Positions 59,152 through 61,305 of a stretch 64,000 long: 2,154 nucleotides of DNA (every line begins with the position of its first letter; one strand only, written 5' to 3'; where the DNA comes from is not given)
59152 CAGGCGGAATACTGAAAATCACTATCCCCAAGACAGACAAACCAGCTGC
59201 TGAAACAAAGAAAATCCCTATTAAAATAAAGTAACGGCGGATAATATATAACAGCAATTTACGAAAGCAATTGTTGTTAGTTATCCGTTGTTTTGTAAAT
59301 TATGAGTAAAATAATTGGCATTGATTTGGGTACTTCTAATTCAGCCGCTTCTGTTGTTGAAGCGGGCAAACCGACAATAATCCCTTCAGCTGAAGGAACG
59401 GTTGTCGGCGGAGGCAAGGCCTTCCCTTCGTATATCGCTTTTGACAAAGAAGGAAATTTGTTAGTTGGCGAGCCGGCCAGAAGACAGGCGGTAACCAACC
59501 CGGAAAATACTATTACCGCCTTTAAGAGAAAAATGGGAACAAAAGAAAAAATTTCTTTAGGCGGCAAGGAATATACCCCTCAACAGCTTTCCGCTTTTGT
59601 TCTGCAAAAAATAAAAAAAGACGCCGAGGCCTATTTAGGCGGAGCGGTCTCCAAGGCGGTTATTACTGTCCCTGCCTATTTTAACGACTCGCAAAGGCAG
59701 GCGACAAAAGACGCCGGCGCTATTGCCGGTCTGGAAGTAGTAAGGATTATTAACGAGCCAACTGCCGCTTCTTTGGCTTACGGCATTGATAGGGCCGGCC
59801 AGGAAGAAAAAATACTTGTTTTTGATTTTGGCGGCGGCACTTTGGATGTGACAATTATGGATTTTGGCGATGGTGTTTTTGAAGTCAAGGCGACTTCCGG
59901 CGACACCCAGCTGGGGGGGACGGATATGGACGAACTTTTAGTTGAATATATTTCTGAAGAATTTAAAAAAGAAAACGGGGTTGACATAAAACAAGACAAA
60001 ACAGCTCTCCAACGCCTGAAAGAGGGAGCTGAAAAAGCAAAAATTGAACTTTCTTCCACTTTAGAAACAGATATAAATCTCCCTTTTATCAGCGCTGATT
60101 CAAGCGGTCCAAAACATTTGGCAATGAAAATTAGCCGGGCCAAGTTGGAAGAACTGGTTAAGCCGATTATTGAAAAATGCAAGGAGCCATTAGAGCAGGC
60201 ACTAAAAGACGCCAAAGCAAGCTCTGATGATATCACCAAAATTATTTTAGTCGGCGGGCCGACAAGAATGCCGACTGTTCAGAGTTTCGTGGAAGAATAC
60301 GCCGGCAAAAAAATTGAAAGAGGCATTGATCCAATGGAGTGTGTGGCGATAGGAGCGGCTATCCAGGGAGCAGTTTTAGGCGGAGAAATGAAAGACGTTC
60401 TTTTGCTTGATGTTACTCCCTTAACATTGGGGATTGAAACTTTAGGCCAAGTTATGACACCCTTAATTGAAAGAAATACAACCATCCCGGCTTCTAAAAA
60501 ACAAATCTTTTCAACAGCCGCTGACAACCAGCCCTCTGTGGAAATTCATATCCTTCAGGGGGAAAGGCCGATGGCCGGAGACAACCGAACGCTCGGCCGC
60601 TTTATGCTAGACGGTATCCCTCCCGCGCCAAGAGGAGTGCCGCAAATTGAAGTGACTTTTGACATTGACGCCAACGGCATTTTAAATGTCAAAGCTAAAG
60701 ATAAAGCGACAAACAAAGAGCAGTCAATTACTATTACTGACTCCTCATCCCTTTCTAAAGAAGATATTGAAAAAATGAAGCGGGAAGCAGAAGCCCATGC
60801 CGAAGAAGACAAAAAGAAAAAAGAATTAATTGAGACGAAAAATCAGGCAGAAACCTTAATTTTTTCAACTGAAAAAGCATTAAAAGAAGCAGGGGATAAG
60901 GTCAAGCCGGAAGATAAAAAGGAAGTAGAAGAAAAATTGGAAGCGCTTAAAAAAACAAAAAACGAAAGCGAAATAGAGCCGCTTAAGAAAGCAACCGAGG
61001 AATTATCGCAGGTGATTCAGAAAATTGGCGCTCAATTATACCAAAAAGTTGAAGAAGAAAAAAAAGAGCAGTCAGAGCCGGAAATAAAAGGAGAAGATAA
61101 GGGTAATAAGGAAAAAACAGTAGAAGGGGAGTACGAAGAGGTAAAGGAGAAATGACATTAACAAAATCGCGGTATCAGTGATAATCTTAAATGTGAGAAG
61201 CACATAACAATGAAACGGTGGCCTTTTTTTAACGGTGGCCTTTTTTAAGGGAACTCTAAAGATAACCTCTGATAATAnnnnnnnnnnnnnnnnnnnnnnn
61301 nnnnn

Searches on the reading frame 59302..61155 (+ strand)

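Call 59: search_protein_families(library=pfam, proteins=[window:59302-61155:+], max_evalue=0.00001)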
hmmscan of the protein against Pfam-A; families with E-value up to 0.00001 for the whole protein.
window:59302-61155:+ (617 aa): 2 families
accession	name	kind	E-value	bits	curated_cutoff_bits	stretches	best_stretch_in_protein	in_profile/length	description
PF00012.26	HSP70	-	3.7e-232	772.2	20.6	1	4-581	1-599/599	Hsp70 protein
PF06723.19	MreB_Mbl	-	1.8e-19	70.2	27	1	4-354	3-317/327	MreB/Mbl protein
